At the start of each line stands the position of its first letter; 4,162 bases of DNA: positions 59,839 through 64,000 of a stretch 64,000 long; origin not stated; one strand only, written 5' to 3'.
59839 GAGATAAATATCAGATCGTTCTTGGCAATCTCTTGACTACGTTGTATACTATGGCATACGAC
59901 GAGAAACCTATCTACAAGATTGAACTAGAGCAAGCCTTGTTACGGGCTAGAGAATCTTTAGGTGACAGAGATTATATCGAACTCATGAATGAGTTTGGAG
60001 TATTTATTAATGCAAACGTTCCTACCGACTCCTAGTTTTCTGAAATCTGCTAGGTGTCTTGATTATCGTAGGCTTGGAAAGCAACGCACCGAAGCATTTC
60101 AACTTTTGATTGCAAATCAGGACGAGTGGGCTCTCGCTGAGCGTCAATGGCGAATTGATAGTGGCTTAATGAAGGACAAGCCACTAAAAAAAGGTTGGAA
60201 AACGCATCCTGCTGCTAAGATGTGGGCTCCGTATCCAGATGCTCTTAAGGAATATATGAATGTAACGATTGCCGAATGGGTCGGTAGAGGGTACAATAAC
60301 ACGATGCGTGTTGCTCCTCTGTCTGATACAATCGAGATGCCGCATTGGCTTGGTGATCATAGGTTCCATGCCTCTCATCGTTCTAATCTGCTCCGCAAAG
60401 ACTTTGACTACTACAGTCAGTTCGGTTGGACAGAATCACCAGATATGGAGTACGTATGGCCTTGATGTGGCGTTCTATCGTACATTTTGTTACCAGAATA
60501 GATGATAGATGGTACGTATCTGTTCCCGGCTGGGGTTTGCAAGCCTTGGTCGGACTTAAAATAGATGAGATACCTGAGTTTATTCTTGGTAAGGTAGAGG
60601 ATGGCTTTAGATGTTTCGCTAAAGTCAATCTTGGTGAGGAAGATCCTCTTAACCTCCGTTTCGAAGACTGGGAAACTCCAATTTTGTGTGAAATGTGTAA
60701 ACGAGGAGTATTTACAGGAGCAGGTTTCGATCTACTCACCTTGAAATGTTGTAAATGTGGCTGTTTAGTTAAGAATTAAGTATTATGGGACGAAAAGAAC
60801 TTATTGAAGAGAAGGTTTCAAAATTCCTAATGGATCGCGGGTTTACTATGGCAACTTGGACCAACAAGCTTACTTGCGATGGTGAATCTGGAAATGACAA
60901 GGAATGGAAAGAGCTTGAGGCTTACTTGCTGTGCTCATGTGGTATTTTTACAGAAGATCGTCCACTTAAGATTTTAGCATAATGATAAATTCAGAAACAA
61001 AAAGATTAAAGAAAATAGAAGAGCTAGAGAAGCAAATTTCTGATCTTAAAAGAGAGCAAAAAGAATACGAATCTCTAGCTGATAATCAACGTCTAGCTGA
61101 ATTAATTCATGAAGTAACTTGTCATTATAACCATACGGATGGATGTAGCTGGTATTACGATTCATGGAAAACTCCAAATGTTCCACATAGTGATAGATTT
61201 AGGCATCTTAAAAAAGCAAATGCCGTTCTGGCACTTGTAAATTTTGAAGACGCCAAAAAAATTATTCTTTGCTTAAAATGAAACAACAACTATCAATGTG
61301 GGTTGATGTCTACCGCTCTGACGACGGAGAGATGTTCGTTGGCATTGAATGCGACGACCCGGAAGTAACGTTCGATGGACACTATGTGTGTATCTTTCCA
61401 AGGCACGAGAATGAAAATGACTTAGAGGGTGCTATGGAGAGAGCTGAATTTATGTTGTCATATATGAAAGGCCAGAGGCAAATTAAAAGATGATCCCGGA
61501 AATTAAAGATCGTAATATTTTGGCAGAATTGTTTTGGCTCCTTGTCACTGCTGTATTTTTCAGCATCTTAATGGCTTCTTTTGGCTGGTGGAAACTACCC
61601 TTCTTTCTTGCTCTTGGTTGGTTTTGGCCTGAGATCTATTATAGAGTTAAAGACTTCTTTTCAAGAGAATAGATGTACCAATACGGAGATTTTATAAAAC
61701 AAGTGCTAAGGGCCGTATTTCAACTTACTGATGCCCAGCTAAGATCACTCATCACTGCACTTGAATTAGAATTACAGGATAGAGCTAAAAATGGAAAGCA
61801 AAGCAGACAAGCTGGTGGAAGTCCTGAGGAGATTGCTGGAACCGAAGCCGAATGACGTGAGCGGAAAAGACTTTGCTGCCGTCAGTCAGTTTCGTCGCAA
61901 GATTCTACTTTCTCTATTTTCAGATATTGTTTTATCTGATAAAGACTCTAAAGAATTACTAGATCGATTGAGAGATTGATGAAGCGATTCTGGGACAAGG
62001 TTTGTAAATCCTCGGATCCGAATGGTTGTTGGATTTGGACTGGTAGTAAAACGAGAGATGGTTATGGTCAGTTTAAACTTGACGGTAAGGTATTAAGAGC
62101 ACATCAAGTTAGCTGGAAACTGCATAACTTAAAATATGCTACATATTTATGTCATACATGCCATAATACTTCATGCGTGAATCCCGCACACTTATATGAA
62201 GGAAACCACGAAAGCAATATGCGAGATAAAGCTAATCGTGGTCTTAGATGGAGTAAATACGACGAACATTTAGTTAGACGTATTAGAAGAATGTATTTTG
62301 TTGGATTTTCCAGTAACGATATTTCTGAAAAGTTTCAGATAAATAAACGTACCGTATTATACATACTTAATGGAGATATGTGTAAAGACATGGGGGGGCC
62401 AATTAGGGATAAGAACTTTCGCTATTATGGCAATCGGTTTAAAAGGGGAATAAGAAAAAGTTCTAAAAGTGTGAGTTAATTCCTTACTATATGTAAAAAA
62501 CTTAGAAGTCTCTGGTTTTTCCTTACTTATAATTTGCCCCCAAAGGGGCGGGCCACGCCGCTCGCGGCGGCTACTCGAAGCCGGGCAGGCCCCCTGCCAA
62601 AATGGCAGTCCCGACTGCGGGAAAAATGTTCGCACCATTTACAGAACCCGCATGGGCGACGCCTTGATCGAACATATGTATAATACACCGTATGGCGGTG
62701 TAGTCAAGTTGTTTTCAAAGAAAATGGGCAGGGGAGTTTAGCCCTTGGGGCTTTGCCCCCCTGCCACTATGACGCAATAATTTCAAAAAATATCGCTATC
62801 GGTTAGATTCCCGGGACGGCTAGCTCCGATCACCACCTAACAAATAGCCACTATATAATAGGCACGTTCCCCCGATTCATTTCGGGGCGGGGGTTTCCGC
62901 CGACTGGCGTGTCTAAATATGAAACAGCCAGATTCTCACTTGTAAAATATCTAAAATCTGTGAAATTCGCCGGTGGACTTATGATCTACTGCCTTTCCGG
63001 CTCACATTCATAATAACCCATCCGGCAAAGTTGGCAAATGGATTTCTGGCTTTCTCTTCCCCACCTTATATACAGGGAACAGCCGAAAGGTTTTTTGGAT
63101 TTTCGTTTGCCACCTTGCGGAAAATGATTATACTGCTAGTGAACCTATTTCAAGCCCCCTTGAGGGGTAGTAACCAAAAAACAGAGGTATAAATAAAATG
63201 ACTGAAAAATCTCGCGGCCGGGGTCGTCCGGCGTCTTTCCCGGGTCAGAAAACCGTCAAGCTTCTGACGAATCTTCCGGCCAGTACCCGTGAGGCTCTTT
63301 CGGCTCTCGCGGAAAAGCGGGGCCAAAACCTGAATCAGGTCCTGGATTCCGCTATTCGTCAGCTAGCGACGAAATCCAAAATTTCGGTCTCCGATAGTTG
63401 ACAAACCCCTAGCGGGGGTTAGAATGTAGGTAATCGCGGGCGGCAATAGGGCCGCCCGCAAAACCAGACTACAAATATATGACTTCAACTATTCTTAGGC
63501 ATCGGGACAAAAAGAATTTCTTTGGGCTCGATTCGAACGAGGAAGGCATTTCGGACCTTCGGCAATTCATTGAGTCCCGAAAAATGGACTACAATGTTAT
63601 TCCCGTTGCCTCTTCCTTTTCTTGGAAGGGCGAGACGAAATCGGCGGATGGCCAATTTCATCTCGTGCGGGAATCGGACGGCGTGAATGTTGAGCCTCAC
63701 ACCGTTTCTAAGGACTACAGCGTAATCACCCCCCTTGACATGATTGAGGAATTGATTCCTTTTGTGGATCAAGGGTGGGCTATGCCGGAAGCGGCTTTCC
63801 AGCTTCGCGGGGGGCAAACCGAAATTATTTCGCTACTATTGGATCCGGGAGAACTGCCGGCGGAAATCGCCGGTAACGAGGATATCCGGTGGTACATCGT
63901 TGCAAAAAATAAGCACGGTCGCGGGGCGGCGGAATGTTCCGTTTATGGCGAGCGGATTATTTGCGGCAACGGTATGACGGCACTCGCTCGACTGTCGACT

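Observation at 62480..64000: Abrupt GC-rich island with dense hairpins, an AT-hook/RHH regulator and a partial ORF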

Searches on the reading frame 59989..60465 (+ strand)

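Call 9: search_protein_families(library=pfam, proteins=[window:59989-60465:+], max_evalue=0.1)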
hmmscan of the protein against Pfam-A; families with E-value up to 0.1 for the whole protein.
window:59989-60465:+ (158 aa): 1 family
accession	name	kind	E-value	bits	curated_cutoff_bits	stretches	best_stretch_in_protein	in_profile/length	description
PF03013.19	Pyr_excise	-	3e-17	63.2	23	1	8-107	1-78/81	Pyrimidine dimer DNA glycosylase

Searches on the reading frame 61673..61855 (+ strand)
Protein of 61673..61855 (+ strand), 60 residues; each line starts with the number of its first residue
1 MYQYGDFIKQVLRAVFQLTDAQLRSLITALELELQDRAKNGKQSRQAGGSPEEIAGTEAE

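Call 9: search_protein_families(library=pfam, proteins=[window:61673-61855:+], max_evalue=0.1)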
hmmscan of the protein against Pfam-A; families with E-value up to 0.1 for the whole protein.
window:61673-61855:+ (60 aa): 2 families
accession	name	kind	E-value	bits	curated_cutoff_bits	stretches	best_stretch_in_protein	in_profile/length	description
PF22564.2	HAAS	-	0.022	15.6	27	1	6-55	1-53/55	HAAS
PF08597.15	eIF3_subunit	-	0.04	14.3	28.9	1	3-49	172-219/250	Translation initiation factor eIF3 subunit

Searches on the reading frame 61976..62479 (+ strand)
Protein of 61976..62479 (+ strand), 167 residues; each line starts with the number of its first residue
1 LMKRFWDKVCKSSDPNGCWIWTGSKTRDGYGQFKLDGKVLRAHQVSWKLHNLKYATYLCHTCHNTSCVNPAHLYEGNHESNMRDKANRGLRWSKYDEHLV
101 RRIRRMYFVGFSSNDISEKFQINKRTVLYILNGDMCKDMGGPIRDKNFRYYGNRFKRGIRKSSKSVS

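Call 9: search_protein_families(library=pfam, proteins=[window:61976-62479:+], max_evalue=0.1)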
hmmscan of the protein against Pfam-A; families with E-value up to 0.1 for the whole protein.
window:61976-62479:+ (167 aa): 3 families
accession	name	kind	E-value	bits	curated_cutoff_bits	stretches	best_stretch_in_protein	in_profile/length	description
PF05551.17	zf-His_Me_endon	-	0.0026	18.4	27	1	51-83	60-92/131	Zinc-binding loop region of homing endonuclease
PF06056.18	Terminase_5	-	0.018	15.4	20.3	1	104-129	7-32/58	Putative ATPase subunit of terminase (gpP-like)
PF13392.12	HNH_3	-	0.02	15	24.8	1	42-83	3-46/46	HNH endonuclease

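Call 11: find_encoding_contigs(protein=window:61976-62479:+, flank=10000, max_places=10)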
Protein window:61976-62479:+ (167 aa): no gene with exactly this product is on record in the collection.

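Call 79: search_protein_families(library=padloc, proteins=[window:61976-62476:+], max_evalue=0.1)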
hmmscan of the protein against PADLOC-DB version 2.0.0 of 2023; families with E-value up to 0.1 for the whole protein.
window:61976-62476:+ (167 aa): 2 families
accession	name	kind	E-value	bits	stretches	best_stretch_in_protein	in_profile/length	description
PDLC03704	HEase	-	7.8e-05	21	1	14-76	11-76/131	homing endonuclease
PDLC03696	HEase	-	0.025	12.5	1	58-78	118-138/185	homing endonuclease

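Call 97: search_protein_families(library=ncbifam, proteins=[window:61976-62476:+], max_evalue=0.1)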
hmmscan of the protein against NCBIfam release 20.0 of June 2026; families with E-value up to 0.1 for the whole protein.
window:61976-62476:+ (167 aa): 1 family
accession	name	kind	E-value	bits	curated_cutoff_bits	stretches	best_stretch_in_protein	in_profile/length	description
NF040595.1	HTH_Cbp1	equivalog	0.0093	15.9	140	1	93-132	45-84/135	CRISPR DNA repeat-binding protein Cbp1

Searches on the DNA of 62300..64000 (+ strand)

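Call 5: search_dna_similar(query=window:62400-64000:+, collection=phages, mode=distant)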
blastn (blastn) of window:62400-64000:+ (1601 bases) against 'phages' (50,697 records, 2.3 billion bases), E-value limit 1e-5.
No match.

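Call 40: search_rna_families(source=window, start=62300, end=64000, threshold=evalue, max_evalue=5)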
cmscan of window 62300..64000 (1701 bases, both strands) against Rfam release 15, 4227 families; matches with E-value up to 5: 6.
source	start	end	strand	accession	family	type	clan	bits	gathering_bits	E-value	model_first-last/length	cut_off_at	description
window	63631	63667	+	RF03803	MIR1886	Gene; miRNA;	-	26.4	62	0.018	1-52/52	no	MIR1886 microRNA precursor family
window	63629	63665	-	RF03803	MIR1886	Gene; miRNA;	-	25.4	62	0.033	1-52/52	no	MIR1886 microRNA precursor family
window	62991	63111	-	RF02976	Flavobacterium-1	Gene; sRNA;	-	20.9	58.9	0.45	1-121/121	no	Flavobacterium-1 RNA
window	62739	62757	-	RF01356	CRISPR-DR28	Gene; CRISPR;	-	18.9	35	3.5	1-24/24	no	CRISPR RNA direct repeat element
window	63245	63305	-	RF01787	drz-agam-1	Gene; ribozyme;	-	17.8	37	1.9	1-82/82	no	drz-agam-1 ribozyme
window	63327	63369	+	RF02918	MDR-NUDIX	Cis-reg;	-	16.3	54.9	4.8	1-59/59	no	MDR-NUDIX RNA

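Call 41: search_rna_families(sources=[L003, L004, L005], threshold=evalue, max_evalue=1)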
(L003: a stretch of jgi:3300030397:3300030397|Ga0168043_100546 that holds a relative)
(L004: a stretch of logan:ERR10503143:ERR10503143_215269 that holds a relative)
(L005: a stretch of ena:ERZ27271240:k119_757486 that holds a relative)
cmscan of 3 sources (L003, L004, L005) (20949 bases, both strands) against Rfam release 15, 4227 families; matches with E-value up to 1: 8.
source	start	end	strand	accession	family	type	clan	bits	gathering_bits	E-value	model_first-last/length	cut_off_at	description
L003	1073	1146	-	RF00005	tRNA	Gene; tRNA;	CL00001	69.2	29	1.7e-13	1-71/71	no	tRNA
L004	1879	1952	+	RF00005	tRNA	Gene; tRNA;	CL00001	57.7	29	2.5e-10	1-71/71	no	tRNA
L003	1813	1886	+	RF00005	tRNA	Gene; tRNA;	CL00001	55.7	29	8.6e-10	1-71/71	no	tRNA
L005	731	805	+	RF00005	tRNA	Gene; tRNA;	CL00001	52.3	29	7.4e-09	1-71/71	no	tRNA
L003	1072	1146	+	RF04354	Plastid-ycf2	Cis-reg;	-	25.5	65.7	0.19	1-75/75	no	Plastid-ycf2 5UTR RNA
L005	4172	4256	+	RF02784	SorX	Gene; sRNA;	-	23.6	46.6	0.084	1-73/73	no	Singlet oxygen resistance RNA X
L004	4934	5019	+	RF00195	RsmY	Gene; sRNA;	CL00106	23.3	57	0.048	1-121/121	no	RsmY RNA family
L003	1613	1666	-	RF01141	sR18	Gene; snRNA; snoRNA; CD-box;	-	22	45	0.43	1-56/56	no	Small nucleolar RNA sR18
